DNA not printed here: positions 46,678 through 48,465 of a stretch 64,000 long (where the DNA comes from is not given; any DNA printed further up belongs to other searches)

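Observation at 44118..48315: Translationally coupled three-gene operon: Cys-rich CXXCH lipoprotein, aromatic-rich 232-aa protein, GMC flavoprotein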

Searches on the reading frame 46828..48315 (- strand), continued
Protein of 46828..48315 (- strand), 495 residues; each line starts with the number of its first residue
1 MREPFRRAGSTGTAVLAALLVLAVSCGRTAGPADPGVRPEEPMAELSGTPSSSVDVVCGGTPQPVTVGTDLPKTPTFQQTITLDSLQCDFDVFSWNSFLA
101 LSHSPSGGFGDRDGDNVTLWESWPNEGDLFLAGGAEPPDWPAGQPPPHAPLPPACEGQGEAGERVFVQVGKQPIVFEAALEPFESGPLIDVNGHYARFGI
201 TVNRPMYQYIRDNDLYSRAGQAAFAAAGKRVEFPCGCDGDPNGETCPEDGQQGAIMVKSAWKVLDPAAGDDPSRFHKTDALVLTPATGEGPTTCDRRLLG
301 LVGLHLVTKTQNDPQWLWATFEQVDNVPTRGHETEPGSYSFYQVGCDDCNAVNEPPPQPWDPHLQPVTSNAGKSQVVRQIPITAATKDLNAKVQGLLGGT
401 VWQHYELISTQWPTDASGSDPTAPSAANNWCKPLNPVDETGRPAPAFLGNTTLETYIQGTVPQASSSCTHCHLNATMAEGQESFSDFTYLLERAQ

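Call 69: find_homologous_proteins(query=L083:7536-8225:+)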
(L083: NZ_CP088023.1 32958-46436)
Query L083:7536-8225:+ (230 aa): 731 proteins with E <= 0.001 among 1645 candidates; the best 120 are listed.
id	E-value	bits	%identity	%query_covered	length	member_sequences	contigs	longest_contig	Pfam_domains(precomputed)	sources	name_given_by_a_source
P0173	2.5e-149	513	99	100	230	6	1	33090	PF12318.14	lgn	-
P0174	9.0e-130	449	87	100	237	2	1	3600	PF12318.14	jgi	jgi:hypothetical protein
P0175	7.4e-127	440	86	99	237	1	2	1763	PF12318.14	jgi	jgi:hypothetical protein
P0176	4.0e-126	437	85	100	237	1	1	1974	PF12318.14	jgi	jgi:hypothetical protein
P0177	4.3e-126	437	85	100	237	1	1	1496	PF12318.14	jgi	jgi:hypothetical protein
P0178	4.6e-126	437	85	100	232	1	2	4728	PF12318.14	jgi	jgi:hypothetical protein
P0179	4.9e-126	437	85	100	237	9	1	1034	PF12318.14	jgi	-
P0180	4.9e-126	437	85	100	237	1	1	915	PF12318.14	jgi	jgi:hypothetical protein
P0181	5.0e-126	437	85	100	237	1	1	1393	PF12318.14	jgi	jgi:hypothetical protein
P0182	5.2e-126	437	85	100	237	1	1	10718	PF12318.14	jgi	jgi:hypothetical protein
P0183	5.5e-126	437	87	95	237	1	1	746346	PF12318.14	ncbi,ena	-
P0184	6.9e-126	436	85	100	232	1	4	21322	PF12318.14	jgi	jgi:hypothetical protein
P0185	7.5e-126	436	85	100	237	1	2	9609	PF12318.14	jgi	jgi:hypothetical protein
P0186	9.2e-126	436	85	100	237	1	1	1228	PF12318.14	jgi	jgi:hypothetical protein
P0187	1.6e-125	435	84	100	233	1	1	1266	PF12318.14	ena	-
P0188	2.6e-125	435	86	99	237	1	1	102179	PF12318.14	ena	-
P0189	4.1e-125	434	85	100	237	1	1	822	PF12318.14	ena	-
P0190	9.3e-125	433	85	100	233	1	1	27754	PF12318.14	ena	-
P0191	9.5e-125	433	85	99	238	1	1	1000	PF12318.14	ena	-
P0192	3.8e-124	431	85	99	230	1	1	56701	PF12318.14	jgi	jgi:hypothetical protein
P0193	2.0e-123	428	84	99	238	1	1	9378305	PF12318.14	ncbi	-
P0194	5.0e-123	427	85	95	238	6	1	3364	PF12318.14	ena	-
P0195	5.9e-123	427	83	100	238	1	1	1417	PF12318.14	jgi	jgi:hypothetical protein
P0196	2.0e-122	425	85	99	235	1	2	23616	PF12318.14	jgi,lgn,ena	-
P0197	8.3e-122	423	82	100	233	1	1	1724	PF12318.14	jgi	jgi:hypothetical protein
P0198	9.5e-122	423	84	99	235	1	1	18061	PF12318.14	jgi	-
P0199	9.5e-122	423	84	99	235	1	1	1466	PF12318.14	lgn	-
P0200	3.1e-121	421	82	100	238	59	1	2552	PF12318.14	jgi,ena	-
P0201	4.2e-121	421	84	100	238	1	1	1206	PF12318.14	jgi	-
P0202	1.3e-120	419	82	100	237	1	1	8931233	PF12318.14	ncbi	ncbi:hypothetical protein ACVIGA_002271 [Bradyrhizobium sp. USDA 3240]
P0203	1.5e-120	419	83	100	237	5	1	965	PF12318.14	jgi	jgi:hypothetical protein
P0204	2.9e-120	418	81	100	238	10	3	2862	PF12318.14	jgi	jgi:hypothetical protein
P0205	4.2e-120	418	83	100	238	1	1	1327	PF12318.14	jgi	-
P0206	9.2e-120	416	83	99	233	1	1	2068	PF12318.14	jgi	jgi:hypothetical protein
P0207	9.4e-120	416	82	100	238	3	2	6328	PF12318.14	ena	-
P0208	1.1e-119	416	83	99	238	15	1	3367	PF12318.14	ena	-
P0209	2.2e-119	415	82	99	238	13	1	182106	PF12318.14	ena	-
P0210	4.7e-119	414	82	99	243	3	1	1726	PF12318.14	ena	-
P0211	2.6e-117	408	80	100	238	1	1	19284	PF12318.14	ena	-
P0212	3.0e-117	408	82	99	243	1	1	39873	PF12318.14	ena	-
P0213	1.6e-116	406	80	99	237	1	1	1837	PF12318.14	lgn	-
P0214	1.7e-116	406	81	100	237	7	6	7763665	PF12318.14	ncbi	ncbi:hypothetical protein ACVMFA_009493 [Bradyrhizobium liaoningense]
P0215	1.7e-116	406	80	99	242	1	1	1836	PF12318.14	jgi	jgi:hypothetical protein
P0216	2.4e-116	405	79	100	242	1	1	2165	PF12318.14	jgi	jgi:hypothetical protein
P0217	4.6e-116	404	79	100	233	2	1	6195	PF12318.14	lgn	-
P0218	5.0e-116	404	80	99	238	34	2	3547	PF12318.14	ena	-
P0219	1.3e-115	403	80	99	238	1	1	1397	PF12318.14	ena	-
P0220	2.0e-115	402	80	99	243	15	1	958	PF12318.14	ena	-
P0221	3.7e-115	401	79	99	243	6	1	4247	PF12318.14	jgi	jgi:hypothetical protein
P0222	9.0e-115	400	80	99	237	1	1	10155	PF12318.14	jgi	jgi:hypothetical protein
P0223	1.1e-114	400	80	100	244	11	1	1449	PF12318.14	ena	-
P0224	1.3e-114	400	80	100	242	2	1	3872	PF12318.14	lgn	-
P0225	2.1e-114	399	79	99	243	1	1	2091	PF12318.14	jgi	jgi:hypothetical protein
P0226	2.2e-114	399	80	100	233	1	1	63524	PF12318.14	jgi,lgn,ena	-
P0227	2.7e-114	399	80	99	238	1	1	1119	PF12318.14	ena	-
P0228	3.4e-114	398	80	99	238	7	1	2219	PF12318.14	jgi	jgi:hypothetical protein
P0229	4.1e-114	398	79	100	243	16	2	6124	PF12318.14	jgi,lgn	jgi:hypothetical protein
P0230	3.3e-113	395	80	100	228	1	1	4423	PF12318.14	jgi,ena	-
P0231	1.1e-112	393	79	100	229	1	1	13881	PF12318.14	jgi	jgi:hypothetical protein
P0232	1.9e-112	392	78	100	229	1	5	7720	PF12318.14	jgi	jgi:hypothetical protein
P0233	2.3e-112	392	79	99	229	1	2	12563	PF12318.14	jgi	jgi:hypothetical protein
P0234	1.3e-111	390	79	100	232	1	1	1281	PF12318.14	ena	-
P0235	3.0e-111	389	78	100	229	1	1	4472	PF12318.14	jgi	-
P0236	3.2e-111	388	82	91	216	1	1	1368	PF12318.14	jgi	jgi:hypothetical protein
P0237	7.6e-111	387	78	100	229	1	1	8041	PF12318.14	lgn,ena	-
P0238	1.3e-110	386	77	100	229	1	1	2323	PF12318.14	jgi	-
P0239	1.6e-110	386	77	99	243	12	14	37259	PF12318.14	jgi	jgi:hypothetical protein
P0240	2.2e-110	386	76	100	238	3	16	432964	PF12318.14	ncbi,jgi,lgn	jgi:hypothetical protein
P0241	7.6e-108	377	78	99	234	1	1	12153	PF12318.14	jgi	jgi:hypothetical protein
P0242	8.3e-108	377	76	99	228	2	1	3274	PF12318.14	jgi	jgi:hypothetical protein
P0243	1.6e-107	376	76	99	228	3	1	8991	PF12318.14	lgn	-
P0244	1.8e-106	373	76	100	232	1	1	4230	PF12318.14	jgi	-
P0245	8.4e-105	367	74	97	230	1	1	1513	PF12318.14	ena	-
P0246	1.5e-104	367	76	99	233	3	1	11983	PF12318.14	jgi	jgi:hypothetical protein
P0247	8.3e-104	364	81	87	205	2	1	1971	PF12318.14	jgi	jgi:hypothetical protein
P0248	9.2e-104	364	75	100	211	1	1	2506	PF12318.14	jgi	jgi:hypothetical protein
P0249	2.0e-103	363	74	99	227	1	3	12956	PF12318.14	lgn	-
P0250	9.8e-103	361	76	100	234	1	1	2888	PF12318.14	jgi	jgi:hypothetical protein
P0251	2.0e-102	360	83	87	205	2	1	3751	PF12318.14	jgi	-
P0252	2.8e-102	359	74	100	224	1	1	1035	PF12318.14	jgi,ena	-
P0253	2.4e-100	353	70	99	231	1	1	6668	PF12318.14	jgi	jgi:hypothetical protein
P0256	2.9e-97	343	74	95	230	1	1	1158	PF12318.14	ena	-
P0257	1.8e-94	334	68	96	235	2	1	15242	PF12318.14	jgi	jgi:hypothetical protein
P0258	2.6e-94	333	69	96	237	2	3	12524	PF12318.14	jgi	jgi:hypothetical protein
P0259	7.0e-93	328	74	89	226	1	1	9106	PF12318.14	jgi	jgi:hypothetical protein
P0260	4.5e-92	326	69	96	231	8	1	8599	PF12318.14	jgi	jgi:hypothetical protein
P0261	6.7e-92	325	69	96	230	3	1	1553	PF12318.14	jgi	jgi:hypothetical protein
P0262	3.8e-91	323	68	96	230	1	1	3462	PF12318.14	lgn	-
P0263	9.3e-90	318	66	96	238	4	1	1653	PF12318.14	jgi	jgi:hypothetical protein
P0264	9.3e-89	315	66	97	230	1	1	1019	PF12318.14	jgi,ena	jgi:hypothetical protein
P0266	1.8e-87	311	65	94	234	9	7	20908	PF12318.14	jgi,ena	jgi:hypothetical protein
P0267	2.2e-87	311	65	97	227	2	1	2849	PF12318.14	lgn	-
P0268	3.7e-87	310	69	90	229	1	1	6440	PF12318.14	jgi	jgi:hypothetical protein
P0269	7.2e-87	309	65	96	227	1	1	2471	PF12318.14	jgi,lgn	jgi:hypothetical protein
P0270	8.5e-87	309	66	97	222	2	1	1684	PF12318.14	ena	-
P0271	7.4e-86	306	67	95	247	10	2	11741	PF12318.14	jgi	jgi:hypothetical protein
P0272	1.9e-85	304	66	93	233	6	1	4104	PF12318.14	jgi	jgi:hypothetical protein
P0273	2.2e-85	304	65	95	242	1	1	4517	PF12318.14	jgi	jgi:hypothetical protein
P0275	4.1e-85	303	64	97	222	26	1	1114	PF12318.14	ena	-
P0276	8.8e-85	302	66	95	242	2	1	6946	PF12318.14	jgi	jgi:hypothetical protein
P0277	1.1e-84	302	63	97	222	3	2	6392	PF12318.14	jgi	jgi:hypothetical protein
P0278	6.4e-84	299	65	95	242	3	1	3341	PF12318.14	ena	-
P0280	2.8e-83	297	82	72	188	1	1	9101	PF12318.14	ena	-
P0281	3.0e-83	297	65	95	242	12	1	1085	PF12318.14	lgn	-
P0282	3.2e-83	297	64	97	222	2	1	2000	PF12318.14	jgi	jgi:hypothetical protein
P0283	3.4e-83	297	63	97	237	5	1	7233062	PF12318.14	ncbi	-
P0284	3.6e-83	297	66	95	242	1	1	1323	PF12318.14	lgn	-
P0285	3.8e-83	297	63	97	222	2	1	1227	PF12318.14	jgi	jgi:hypothetical protein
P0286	5.2e-83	296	64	96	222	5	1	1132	PF12318.14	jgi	jgi:hypothetical protein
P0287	1.6e-82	295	63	97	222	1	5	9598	PF12318.14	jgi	jgi:hypothetical protein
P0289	2.8e-82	294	63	97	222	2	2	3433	PF12318.14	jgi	jgi:hypothetical protein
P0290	4.2e-82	293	78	75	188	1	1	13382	PF12318.14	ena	-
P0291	7.8e-82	292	64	95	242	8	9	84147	PF12318.14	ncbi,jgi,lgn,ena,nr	ncbi:MAG TPA: hypothetical protein VKB89_01195 [Xanthobacteraceae bacterium]|nr:hypothetical protein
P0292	8.4e-82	292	64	95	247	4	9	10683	PF12318.14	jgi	jgi:hypothetical protein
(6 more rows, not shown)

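Call 70: find_encoding_contigs(protein=P0291, flank=5000, max_places=2)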
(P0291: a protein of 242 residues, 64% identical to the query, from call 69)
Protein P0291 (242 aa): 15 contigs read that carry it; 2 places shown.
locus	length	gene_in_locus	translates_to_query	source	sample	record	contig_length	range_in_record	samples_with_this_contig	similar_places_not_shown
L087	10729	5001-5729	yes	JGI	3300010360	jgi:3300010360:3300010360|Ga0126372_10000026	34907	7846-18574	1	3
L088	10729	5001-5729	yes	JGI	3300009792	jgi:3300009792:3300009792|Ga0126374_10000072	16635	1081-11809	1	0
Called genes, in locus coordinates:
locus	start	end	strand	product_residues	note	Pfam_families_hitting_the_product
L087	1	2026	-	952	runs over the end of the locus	PF13365:Trypsin_2, PF13091:PLDc_2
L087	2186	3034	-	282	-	PF00383:dCMP_cyt_deam_1, PF14437:MafB19-deam (faint)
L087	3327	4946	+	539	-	-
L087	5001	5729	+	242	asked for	PF12318:FAD-SLDH (faint)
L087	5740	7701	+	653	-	PF00732:GMC_oxred_N, PF05199:GMC_oxred_C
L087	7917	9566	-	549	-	PF18158:AidB_N, PF02770:Acyl-CoA_dh_M, PF00441:Acyl-CoA_dh_1, PF08028:Acyl-CoA_dh_2, PF22924:ACOX_C_alpha1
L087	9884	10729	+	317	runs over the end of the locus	PF02729:OTCace_N, PF00185:OTCace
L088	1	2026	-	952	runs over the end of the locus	PF13365:Trypsin_2, PF13091:PLDc_2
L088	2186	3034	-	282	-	PF00383:dCMP_cyt_deam_1, PF14437:MafB19-deam (faint)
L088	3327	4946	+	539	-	-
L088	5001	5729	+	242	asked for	PF12318:FAD-SLDH (faint)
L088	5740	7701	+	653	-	PF00732:GMC_oxred_N, PF05199:GMC_oxred_C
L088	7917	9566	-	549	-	PF18158:AidB_N, PF02770:Acyl-CoA_dh_M, PF00441:Acyl-CoA_dh_1, PF08028:Acyl-CoA_dh_2, PF22924:ACOX_C_alpha1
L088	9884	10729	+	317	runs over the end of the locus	PF02729:OTCace_N, PF00185:OTCace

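Call 71: find_encoding_contigs(protein=P0283, flank=5000, max_places=2)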
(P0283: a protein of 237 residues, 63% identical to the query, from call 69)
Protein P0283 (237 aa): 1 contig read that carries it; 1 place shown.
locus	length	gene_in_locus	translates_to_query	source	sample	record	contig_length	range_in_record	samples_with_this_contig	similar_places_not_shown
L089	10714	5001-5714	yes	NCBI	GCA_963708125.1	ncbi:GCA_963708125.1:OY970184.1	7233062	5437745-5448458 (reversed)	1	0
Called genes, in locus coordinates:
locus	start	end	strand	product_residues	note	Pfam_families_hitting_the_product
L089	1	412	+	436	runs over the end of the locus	PF06100:MCRA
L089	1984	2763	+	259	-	PF00082:Peptidase_S8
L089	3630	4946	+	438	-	-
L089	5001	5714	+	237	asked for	PF12318:FAD-SLDH (faint)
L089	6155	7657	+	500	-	PF00732:GMC_oxred_N, PF05199:GMC_oxred_C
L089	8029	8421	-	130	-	-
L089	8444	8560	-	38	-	-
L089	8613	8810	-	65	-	-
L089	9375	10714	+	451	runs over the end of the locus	PF02450:LCAT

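Call 76: fold_search(model_id=the predicted structure, library=pdb)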
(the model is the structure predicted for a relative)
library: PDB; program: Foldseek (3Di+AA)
matches with E <= 10: 116; with E <= 0.001: 0
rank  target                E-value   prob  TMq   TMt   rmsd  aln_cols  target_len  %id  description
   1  5xhh_C                5.6e-01  0.03  0.07  0.17  15.6       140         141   10  crystal structure of Hcp1 from Salmonella typhimurium (released 2018-03-07)
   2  4w64_C                9.5e-01  0.02  0.06  0.14  21.9       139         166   12  Hcp1 protein from Acinetobacter baumannii AB0057 (released 2015-07-01)
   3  4w64_B                1.0e+00  0.04  0.07  0.17  14.8       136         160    7  Hcp1 protein from Acinetobacter baumannii AB0057 (released 2015-07-01)
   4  6a2v_F                1.0e+00  0.02  0.06  0.15  15.1       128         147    8  Crystal structure of Hcp protein (released 2018-09-19)
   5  1y12_B                1.1e+00  0.04  0.08  0.20  15.4       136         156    7  Structure of a hemolysin-coregulated protein from Pseudomonas aeruginosa (released 2005-01-25)
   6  3gek_C                1.4e+00  0.01  0.05  0.13  20.1       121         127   11  Crystal structure of putative thioesterase yhdA from Lactococcus lactis. Northeast Structural Genomics Consortium Targ (released 2009-03-17)
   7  1y12_C                1.5e+00  0.01  0.06  0.14  14.9       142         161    8  Structure of a hemolysin-coregulated protein from Pseudomonas aeruginosa (released 2005-01-25)
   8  1y12_A                1.8e+00  0.02  0.06  0.15  13.0        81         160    9  Structure of a hemolysin-coregulated protein from Pseudomonas aeruginosa (released 2005-01-25)
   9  8xs9_A                2.1e+00  0.01  0.06  0.08  18.6       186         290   11  Crystal structure of the DNA-bound AHR-ARNT heterodimer in complex with beta-Naphthoflavone (released 2025-01-15)
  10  5xhh_A                2.3e+00  0.01  0.07  0.16  15.6       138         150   10  crystal structure of Hcp1 from Salmonella typhimurium (released 2018-03-07)
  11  7svt_I                2.4e+00  0.01  0.05  0.13  20.9        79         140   15  Mycobacterium tuberculosis 3-hydroxyl-ACP dehydratase HadAB in complex with 1,3-diarylpyrazolyl-acylsulfonamide inhibi (released 2022-11-16)
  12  7w43_D                2.4e+00  0.01  0.04  0.11  13.4        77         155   12  Crystal structure of Bacillus subtilis YjoB N-terminal domain (released 2022-10-19)
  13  7d6t_A                2.4e+00  0.01  0.05  0.10   7.6        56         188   18  X-ray structure of Clostridium perfringens sortase C with the C-terminal cell wall sorting motif. (released 2021-06-02)
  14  5o7y                  2.4e+00  0.01  0.07  0.09  13.1       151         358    9  Thebaine 6-O-demethylase (T6ODM) from Papaver somniferum in complex with succinate (released 2018-02-14)
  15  3gek_B                2.4e+00  0.01  0.05  0.13  20.4       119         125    9  Crystal structure of putative thioesterase yhdA from Lactococcus lactis. Northeast Structural Genomics Consortium Targ (released 2009-03-17)
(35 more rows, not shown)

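Call 78: search_protein_families(library=pfam, proteins=[P0051, P0055, P0108, P0115, P0113, P0109, P0102, P0104, P0079, P0093], max_evalue=5)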
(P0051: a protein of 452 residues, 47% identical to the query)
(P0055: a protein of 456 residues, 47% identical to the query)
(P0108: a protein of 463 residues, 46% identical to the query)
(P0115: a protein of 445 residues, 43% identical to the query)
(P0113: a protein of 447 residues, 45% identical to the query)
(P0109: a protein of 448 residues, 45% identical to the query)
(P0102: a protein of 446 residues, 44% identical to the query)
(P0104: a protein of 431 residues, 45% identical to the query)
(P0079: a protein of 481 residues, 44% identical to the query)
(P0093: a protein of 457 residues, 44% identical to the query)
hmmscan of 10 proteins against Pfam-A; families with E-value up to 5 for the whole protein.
P0051 (452 aa): 1 family
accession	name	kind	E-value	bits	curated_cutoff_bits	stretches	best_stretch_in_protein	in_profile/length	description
PF14522.11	Cytochrome_C7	-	0.23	11.7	24.8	1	421-436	38-53/67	Cytochrome c7 and related cytochrome c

P0055 (456 aa): 0 families

P0108 (463 aa): 0 families

P0115 (445 aa): 0 families

P0113 (447 aa): 0 families

P0109 (448 aa): 1 family
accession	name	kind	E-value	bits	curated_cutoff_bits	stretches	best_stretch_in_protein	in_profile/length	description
PF16694.10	Cytochrome_P460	-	0.088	13.6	27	0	405-421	103-119/125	Cytochrome P460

P0102 (446 aa): 0 families

P0104 (431 aa): 1 family
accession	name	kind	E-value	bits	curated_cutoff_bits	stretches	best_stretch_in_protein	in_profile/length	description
PF11873.13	Mltc_N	-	0.11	12.7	22.6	1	140-185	97-141/161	Membrane-bound lytic murein transglycosylase C, N-terminal domain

P0079 (481 aa): 2 families
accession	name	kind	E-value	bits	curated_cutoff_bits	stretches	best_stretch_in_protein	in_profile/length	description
PF16339.10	DUF4969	-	0.17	12.7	31.4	1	11-57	5-52/79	Domain of unknown function (DUF4969)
PF16694.10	Cytochrome_P460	-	1.1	10.1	27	1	447-470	101-124/125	Cytochrome P460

P0093 (457 aa): 1 family
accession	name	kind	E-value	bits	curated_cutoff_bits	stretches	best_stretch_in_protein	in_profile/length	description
PF16694.10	Cytochrome_P460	-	0.024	15.5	27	1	427-447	105-125/125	Cytochrome P460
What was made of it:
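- On Cytochrome P460 / c'-beta superfamily: Weak PF16694 alignments cover profile positions ~101-125 of 125 on this segment (call 78).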

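Call 90: find_encoding_contigs(protein=P0001, flank=1000, max_places=1)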
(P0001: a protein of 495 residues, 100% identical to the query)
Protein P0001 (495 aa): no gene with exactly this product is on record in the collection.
